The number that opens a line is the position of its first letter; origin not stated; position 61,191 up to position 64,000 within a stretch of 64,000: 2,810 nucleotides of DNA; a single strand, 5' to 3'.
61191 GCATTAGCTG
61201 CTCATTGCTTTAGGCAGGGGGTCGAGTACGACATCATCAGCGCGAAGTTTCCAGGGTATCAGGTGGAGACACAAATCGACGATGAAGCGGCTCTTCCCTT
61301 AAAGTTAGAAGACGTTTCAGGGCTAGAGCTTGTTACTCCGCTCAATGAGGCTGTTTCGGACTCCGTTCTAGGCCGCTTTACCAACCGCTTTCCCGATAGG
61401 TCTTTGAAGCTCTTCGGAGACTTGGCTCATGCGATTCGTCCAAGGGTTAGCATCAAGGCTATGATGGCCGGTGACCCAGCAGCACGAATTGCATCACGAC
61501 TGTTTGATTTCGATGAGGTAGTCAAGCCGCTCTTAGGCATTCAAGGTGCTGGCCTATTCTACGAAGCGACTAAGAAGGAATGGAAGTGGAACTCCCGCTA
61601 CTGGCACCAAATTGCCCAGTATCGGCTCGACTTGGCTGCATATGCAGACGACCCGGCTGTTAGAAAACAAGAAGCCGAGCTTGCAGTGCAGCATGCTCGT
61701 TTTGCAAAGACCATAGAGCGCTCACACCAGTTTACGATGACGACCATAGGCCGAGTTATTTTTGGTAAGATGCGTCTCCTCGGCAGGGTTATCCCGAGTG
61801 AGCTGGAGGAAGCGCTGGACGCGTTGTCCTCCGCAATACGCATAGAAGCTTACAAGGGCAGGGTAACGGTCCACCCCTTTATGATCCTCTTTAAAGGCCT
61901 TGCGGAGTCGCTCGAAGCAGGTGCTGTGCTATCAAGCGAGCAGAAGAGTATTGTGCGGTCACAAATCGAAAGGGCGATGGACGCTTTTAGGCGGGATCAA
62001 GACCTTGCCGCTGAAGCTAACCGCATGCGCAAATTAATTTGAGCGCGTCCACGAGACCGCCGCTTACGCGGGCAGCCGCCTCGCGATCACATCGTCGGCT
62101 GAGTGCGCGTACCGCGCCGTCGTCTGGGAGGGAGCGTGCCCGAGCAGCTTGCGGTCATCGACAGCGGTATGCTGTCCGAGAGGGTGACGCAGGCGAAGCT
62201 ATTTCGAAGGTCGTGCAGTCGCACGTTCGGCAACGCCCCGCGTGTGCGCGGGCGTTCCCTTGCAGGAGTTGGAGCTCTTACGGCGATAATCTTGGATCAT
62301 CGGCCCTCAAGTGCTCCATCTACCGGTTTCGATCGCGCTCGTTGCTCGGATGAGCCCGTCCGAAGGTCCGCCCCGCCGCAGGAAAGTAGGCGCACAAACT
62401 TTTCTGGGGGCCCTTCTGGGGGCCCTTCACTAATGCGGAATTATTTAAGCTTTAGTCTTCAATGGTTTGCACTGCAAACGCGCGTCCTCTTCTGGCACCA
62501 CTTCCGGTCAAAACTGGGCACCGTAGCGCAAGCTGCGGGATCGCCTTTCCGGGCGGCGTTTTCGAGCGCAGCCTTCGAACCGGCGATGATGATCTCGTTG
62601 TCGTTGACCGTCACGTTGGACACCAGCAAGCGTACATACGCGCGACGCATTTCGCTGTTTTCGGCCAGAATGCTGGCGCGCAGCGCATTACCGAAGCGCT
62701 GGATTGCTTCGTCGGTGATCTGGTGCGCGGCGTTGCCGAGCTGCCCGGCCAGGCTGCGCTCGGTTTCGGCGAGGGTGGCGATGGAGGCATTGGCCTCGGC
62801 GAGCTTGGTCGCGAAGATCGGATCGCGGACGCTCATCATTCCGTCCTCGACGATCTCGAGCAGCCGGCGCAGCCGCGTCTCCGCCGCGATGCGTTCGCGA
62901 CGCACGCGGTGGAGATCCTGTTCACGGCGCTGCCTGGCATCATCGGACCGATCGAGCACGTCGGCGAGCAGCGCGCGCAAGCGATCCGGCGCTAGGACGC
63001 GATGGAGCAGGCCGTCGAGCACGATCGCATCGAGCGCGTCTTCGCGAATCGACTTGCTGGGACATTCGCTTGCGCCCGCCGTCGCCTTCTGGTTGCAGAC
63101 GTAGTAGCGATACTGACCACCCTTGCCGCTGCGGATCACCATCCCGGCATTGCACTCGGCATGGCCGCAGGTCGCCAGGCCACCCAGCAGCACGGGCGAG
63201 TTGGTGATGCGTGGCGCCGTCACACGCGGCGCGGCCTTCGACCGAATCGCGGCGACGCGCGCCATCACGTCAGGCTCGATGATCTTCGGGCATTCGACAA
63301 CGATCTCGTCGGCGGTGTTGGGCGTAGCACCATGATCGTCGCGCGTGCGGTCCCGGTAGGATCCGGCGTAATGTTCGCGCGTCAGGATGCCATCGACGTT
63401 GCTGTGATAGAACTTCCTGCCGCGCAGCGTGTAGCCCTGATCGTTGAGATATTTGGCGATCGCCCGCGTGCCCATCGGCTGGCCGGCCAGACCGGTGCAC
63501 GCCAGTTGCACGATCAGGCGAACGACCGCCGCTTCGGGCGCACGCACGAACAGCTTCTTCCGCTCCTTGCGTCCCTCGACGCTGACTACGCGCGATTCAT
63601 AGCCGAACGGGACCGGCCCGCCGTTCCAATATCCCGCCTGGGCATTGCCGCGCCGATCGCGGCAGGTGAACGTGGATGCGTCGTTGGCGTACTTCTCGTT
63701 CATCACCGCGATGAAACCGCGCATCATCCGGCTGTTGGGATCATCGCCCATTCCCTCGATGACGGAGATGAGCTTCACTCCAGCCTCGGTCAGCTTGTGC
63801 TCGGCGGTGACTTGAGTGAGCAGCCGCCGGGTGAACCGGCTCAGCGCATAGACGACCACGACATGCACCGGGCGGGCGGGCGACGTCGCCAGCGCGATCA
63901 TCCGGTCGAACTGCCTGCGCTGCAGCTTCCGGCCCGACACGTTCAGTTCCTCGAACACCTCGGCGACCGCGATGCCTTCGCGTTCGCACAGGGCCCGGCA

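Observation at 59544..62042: Single-gene SIR2-like / P-loop NTPase / helical-repeat protein: candidate NAD+-depleting STAND-type antiphage sensor of uncertain family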

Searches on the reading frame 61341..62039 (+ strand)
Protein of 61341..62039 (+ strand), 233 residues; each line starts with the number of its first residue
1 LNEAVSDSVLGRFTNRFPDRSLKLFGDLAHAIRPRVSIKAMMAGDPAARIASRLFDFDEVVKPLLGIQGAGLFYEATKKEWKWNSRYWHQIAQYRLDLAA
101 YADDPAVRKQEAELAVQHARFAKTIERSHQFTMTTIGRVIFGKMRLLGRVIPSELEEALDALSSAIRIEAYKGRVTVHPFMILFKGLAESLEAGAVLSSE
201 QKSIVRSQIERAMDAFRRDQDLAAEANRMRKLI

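Call 49: predict_structure(alignment_id=A2)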
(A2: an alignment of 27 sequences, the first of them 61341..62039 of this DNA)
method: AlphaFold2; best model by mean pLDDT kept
length: 233 residues; sequences in the alignment: 27
mean_pLDDT: 96.0   pTM: 0.90
mean pLDDT of the five models: 96.0, 95.9, 95.8, 95.3, 93.4
residues with pLDDT >= 90: 221; 70-90: 10; 50-70: 1; < 50: 1
segments of 3 or more residues with pLDDT < 50: none
pLDDT, mean of each block of 10 residues (from residue 1): 77 94 97 95 93 96 96 98 97 98 98 99 95 98 98 98 98 96 98 96 98 97 97 94
secondary structure, 60 per line:
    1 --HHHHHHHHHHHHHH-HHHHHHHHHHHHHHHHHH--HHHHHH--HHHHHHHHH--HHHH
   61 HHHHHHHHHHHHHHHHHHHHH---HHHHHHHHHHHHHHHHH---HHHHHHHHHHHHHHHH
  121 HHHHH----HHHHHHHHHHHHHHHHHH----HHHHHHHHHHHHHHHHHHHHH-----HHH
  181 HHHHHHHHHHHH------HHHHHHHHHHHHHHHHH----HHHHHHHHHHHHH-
elements in order: H3-16 H18-35 H38-43 H46-54 H57-81 H85-101 H105-125 H130-147 H152-172 H178-192 H199-215 H220-232

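Call 51: fold_search(model_id=the predicted structure, library=pdb)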
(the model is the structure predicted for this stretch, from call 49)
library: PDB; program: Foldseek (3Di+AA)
matches with E <= 10: 946; with E <= 0.001: 0
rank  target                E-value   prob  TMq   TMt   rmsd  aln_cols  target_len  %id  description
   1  5cwm                  8.0e-03  0.99  0.28  0.29  15.3       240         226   14  Crystal structure of de novo designed helical repeat protein DHR64 (released 2015-12-16)
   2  5k7v_A                1.2e-02  0.99  0.29  0.26  14.8       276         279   13  Computational Design of Self-Assembling Cyclic Protein Homooligomers (released 2017-04-12)
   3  9zjv_A                1.6e-02  1.00  0.45  0.10  11.9       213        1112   13  Human sterile alpha motif domain-containing protein 9 (SAMD9), asymmetric dimer "wing" shape (released 2026-02-25)
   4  9gzg_A                2.0e-02  1.00  0.45  0.64   8.1       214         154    8  Crystal structure of CTPR4E4 mutant (released 2025-10-15)
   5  8bpo_t2               2.0e-02  1.00  0.50  0.30  10.5       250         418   12  Structure of rabbit 80S ribosome translating beta-tubulin in complex with tetratricopeptide protein 5 (TTC5) and S-ph (released 2023-07-05)
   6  6t59_TT               2.1e-02  0.99  0.34  0.20  15.4       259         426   12  Structure of rabbit 80S ribosome translating beta-tubulin in complex with tetratricopeptide protein 5 and nascent cha (released 2019-11-27)
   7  4abn_B                2.2e-02  1.00  0.41  0.23  12.4       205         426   12  Crystal structure of full length mouse Strap (TTC5) (released 2012-01-25)
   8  8chy                  2.8e-02  0.95  0.29  0.26  13.8       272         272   10  Crystal structure of an 8-repeat consensus TPR superhelix with Zinc. (released 2024-02-21)
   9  2pl2_A                3.5e-02  1.00  0.53  0.62   7.9       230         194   16  Crystal structure of TTC0263: a thermophilic TPR protein in Thermus thermophilus HB27 (released 2008-03-04)
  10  4abn_A                3.5e-02  1.00  0.41  0.24  12.2       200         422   14  Crystal structure of full length mouse Strap (TTC5) (released 2012-01-25)
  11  4kyo_B                3.6e-02  0.97  0.31  0.26  12.6       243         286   15  Alanine-glyoxylate aminotransferase variant K390A in complex with the TPR domain of human Pex5p (released 2014-11-19)
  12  6af0_A                4.3e-02  1.00  0.51  0.15  12.5       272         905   12  Structure of Ctr9, Paf1 and Cdc73 ternary complex from Myceliophthora thermophila (released 2018-09-19)
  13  9zjr                  4.7e-02  1.00  0.43  0.10   4.9       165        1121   13  Human sterile alpha motif domain-containing protein 9 (SAMD9), monomer (released 2026-02-25)
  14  5lyn_A                4.7e-02  1.00  0.39  0.65   8.7       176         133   18  Structure of the Tpr Domain of Sgt2 in complex with yeast Ssa1 peptide fragment (released 2017-10-25)
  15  5tqb_B                4.7e-02  1.00  0.49  0.37   6.8       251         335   12  Crystal structure of assembly chaperone of ribosomal protein L4 (Acl4) in complex with ribosomal protein L4 (RpL4) (released 2017-02-15)
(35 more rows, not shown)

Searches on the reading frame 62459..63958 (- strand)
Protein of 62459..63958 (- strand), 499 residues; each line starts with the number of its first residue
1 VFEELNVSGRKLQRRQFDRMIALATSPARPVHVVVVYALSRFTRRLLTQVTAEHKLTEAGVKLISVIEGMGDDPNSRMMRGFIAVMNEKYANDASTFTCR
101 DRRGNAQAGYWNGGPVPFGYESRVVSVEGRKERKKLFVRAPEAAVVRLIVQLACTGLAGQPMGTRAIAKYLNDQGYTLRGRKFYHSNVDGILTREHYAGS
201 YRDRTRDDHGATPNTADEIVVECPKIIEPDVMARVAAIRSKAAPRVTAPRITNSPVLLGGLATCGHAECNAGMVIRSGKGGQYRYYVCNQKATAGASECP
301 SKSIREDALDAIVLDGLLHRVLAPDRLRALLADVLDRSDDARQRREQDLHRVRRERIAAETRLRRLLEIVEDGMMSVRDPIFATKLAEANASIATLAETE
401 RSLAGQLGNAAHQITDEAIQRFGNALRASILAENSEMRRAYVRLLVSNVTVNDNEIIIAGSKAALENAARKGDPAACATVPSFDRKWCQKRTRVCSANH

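Call 9: search_protein_families(library=pfam, proteins=[window:62459-63958:-], max_evalue=0.001)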
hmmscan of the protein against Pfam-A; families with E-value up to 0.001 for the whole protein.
window:62459-63958:- (499 aa): 3 families
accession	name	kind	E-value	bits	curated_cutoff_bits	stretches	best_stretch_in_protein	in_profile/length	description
PF00239.26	Resolvase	-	4.7e-14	53.1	23.3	1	2-108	37-142/145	Resolvase, N terminal domain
PF13408.12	Zn_ribbon_recom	-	1.7e-13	51.2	25.3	1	257-317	1-57/58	Recombinase zinc beta ribbon domain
PF07508.19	Recombinase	-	3e-11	43.9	21.1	1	142-241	3-101/102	Recombinase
